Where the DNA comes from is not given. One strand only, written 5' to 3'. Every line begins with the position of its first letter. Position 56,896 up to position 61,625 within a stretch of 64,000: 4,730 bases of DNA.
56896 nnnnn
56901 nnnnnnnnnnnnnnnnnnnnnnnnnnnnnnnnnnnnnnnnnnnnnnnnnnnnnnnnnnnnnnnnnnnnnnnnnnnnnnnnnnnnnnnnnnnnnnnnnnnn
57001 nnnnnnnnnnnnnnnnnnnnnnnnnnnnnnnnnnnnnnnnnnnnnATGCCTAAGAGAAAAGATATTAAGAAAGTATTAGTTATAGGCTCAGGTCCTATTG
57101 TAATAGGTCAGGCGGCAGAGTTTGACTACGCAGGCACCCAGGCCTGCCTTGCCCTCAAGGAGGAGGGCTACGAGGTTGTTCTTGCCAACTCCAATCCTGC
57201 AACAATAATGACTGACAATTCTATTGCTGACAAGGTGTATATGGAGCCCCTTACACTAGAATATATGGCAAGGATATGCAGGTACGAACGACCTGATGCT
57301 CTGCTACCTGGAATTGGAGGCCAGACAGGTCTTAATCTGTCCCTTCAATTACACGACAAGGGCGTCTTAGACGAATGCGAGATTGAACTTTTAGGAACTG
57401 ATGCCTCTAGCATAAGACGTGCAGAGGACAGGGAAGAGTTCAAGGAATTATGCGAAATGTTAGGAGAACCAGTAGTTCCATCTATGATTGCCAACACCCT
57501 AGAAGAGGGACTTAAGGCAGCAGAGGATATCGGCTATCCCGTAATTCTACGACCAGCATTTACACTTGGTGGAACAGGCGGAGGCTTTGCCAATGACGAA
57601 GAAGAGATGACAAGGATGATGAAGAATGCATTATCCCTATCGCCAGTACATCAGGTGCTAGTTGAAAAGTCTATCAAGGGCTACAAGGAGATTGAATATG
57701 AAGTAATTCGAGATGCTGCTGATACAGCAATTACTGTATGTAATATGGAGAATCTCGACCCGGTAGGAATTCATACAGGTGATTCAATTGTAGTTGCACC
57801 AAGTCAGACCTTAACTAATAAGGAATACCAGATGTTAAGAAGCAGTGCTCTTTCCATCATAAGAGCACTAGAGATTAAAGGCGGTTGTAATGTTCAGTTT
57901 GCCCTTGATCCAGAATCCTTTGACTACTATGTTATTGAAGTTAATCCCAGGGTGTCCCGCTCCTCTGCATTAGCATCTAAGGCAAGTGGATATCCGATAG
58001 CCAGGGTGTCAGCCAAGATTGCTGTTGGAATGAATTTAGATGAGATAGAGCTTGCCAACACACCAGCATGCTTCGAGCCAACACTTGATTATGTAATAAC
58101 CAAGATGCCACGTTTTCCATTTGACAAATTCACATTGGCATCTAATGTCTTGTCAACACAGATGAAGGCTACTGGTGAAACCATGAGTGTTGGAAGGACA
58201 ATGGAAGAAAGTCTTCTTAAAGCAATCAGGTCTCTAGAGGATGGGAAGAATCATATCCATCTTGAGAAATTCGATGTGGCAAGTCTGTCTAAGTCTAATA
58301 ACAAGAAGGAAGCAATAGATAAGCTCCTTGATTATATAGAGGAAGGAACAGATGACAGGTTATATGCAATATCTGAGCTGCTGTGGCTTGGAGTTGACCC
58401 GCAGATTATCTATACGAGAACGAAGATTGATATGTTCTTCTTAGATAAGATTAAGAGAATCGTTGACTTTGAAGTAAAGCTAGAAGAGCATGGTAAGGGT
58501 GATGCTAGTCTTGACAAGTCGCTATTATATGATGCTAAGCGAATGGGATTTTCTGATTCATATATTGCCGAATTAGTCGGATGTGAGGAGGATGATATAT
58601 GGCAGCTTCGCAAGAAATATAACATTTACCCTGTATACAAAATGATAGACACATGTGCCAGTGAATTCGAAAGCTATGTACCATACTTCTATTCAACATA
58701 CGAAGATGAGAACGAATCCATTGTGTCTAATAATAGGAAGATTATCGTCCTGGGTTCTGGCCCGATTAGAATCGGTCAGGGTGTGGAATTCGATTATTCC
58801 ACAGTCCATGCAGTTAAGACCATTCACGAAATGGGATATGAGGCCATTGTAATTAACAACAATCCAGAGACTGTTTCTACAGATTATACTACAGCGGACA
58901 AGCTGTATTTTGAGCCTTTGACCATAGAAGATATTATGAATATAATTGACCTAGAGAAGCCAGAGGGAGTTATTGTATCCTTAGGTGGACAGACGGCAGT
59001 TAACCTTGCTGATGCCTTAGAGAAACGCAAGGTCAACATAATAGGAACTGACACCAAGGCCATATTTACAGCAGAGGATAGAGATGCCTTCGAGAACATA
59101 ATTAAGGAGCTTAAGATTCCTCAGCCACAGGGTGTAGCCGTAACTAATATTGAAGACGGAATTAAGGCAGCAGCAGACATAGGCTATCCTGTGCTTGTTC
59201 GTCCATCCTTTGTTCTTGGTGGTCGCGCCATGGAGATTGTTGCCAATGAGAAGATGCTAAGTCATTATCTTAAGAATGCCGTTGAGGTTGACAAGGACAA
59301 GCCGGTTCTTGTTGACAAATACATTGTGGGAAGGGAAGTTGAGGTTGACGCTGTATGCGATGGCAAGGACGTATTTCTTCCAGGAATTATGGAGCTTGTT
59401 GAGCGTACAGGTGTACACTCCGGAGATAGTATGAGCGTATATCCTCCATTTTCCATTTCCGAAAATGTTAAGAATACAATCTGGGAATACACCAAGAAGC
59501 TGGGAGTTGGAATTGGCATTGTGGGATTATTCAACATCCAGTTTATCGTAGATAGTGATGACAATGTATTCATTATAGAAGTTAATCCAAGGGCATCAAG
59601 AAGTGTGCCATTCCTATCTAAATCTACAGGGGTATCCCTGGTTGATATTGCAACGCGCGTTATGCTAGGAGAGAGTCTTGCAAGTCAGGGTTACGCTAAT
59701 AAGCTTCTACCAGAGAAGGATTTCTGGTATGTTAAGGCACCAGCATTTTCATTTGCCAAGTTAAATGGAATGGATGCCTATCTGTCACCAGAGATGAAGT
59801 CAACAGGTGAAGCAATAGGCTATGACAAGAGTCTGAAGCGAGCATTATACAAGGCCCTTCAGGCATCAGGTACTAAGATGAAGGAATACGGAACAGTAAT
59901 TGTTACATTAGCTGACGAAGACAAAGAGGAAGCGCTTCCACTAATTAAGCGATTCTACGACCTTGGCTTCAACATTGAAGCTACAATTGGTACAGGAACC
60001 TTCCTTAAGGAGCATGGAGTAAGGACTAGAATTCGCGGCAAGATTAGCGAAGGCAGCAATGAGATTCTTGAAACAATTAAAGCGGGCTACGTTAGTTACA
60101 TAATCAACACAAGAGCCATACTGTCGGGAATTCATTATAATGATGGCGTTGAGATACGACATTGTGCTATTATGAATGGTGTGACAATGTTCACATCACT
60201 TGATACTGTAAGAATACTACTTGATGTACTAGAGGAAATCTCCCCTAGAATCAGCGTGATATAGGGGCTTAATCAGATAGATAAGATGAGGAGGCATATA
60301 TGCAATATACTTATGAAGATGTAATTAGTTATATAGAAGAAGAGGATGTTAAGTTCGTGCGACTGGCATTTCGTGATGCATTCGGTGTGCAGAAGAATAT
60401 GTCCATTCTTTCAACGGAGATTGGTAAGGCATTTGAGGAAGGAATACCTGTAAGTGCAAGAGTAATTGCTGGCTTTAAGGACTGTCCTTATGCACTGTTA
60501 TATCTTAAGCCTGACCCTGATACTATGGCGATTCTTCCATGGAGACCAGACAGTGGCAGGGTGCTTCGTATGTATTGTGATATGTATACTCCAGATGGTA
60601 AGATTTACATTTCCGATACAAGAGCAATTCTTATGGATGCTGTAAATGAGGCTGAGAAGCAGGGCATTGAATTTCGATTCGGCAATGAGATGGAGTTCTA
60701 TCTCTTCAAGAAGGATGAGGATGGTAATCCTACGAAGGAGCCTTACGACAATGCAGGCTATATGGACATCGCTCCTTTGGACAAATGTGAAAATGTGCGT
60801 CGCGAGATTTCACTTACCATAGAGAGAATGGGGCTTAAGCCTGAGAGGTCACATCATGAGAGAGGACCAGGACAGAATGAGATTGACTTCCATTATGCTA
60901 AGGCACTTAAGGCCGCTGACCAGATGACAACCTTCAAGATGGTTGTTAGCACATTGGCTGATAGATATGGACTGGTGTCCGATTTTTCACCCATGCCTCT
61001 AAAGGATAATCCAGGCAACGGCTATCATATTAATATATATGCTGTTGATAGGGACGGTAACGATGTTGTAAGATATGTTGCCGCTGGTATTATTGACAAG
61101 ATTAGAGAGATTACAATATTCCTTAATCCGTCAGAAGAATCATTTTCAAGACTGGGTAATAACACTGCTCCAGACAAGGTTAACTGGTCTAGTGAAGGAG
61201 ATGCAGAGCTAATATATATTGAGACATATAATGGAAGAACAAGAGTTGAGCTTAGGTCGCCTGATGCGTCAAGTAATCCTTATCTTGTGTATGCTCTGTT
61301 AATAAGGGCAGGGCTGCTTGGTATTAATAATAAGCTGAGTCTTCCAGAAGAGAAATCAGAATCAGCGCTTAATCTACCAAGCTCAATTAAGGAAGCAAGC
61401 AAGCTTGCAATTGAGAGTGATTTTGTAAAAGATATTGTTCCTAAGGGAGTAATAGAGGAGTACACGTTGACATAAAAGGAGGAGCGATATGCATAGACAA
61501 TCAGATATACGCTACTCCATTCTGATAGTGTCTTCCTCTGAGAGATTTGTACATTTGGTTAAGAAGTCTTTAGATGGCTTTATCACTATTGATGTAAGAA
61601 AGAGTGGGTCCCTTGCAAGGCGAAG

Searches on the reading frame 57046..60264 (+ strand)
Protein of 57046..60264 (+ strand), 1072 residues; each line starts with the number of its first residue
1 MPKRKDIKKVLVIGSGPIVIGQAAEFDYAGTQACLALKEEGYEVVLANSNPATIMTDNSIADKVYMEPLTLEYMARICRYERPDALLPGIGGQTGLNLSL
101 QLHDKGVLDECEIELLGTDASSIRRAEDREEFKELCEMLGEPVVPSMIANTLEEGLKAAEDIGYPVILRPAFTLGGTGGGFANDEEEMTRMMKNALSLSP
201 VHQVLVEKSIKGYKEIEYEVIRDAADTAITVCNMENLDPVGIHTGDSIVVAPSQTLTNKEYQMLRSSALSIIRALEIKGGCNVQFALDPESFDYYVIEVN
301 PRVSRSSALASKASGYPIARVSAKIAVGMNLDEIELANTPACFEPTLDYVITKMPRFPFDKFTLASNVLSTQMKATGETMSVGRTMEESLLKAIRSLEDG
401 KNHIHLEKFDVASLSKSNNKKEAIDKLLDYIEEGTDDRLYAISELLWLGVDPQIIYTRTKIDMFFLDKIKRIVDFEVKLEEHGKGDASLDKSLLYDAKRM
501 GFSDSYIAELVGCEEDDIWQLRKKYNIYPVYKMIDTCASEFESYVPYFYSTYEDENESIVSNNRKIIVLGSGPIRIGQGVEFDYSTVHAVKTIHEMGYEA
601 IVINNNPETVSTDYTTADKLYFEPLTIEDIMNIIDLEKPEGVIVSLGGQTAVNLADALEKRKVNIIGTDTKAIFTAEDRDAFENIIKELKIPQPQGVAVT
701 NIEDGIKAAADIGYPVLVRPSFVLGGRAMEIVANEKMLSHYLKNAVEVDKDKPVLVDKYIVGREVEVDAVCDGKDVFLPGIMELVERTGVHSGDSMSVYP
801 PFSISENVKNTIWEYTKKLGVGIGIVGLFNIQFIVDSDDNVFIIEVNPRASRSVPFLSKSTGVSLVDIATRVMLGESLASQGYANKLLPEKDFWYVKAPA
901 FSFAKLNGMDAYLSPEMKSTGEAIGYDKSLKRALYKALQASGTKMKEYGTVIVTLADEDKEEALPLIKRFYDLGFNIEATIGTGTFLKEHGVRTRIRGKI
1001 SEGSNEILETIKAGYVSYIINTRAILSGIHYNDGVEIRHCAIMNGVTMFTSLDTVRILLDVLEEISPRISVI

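Call 21: search_protein_families(library=pfam, proteins=[window:57046-60264:+])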
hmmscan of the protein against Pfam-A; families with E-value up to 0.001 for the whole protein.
window:57046-60264:+ (1072 aa): 11 families
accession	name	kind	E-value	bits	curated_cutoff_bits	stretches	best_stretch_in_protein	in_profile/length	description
PF02786.22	CPSase_L_D2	-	6.4e-119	395.5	19.8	2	128-333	1-210/211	Carbamoyl-phosphate synthase L chain, ATP binding domain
PF25596.1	CPSase_L_D1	-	4.2e-96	317.4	27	2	563-673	2-116/118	Carbamoyl phosphate synthase preATP-grasp domain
PF02787.25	CPSase_L_D3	-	1e-22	80.3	26.6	1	430-510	2-79/80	Carbamoyl-phosphate synthetase large chain, oligomerisation domain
PF07478.18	Dala_Dala_lig_C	-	1.5e-20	74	24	2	708-848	31-174/204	D-ala D-ala ligase C-terminus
PF02222.28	ATP-grasp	-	7.2e-18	65.3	27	2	686-850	3-163/179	ATP-grasp domain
PF02142.27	MGS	-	2.2e-15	57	24.1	1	963-1050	2-94/94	MGS-like domain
PF02655.19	ATP-grasp_3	-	3e-13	50.6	23.2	2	681-850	6-157/160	ATP-grasp domain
PF15632.11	ATPgrasp_Ter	-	8.2e-12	45.5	29.1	1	752-876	3-111/131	ATP-grasp in the biosynthetic pathway with Ter operon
PF13535.11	ATP-grasp_4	-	4.4e-06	26.8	27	1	737-849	41-151/160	ATP-grasp domain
PF13549.11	ATP-grasp_5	-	1.4e-05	25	27.6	0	126-169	9-52/221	ATP-grasp domain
PF01071.24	GARS_A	-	2.5e-05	24.6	27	1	684-777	8-106/194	Phosphoribosylglycinamide synthetase, ATP-grasp (A) domain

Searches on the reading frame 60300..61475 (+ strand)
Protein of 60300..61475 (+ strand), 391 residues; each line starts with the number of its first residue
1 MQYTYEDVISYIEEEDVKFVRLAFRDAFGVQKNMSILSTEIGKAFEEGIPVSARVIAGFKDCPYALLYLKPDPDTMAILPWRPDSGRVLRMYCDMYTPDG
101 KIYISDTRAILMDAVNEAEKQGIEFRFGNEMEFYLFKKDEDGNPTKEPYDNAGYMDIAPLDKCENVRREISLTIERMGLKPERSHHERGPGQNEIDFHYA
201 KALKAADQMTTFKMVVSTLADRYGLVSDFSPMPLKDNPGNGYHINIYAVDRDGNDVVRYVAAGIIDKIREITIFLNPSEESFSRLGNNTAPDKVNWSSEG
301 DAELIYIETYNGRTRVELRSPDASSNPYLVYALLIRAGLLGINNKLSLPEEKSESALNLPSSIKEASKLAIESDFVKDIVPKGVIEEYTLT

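Call 21: search_protein_families(library=pfam, proteins=[window:60300-61475:+])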
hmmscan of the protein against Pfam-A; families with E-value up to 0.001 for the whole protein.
window:60300-61475:+ (391 aa): 2 families
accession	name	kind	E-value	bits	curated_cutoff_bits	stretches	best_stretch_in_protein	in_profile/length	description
PF00120.29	Gln-synt_C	-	1.3e-63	215.7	24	1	106-389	3-322/344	Glutamine synthetase, catalytic domain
PF03951.24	Gln-synt_N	-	5.9e-16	58.3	33.4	1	16-98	1-82/82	Glutamine synthetase, beta-Grasp domain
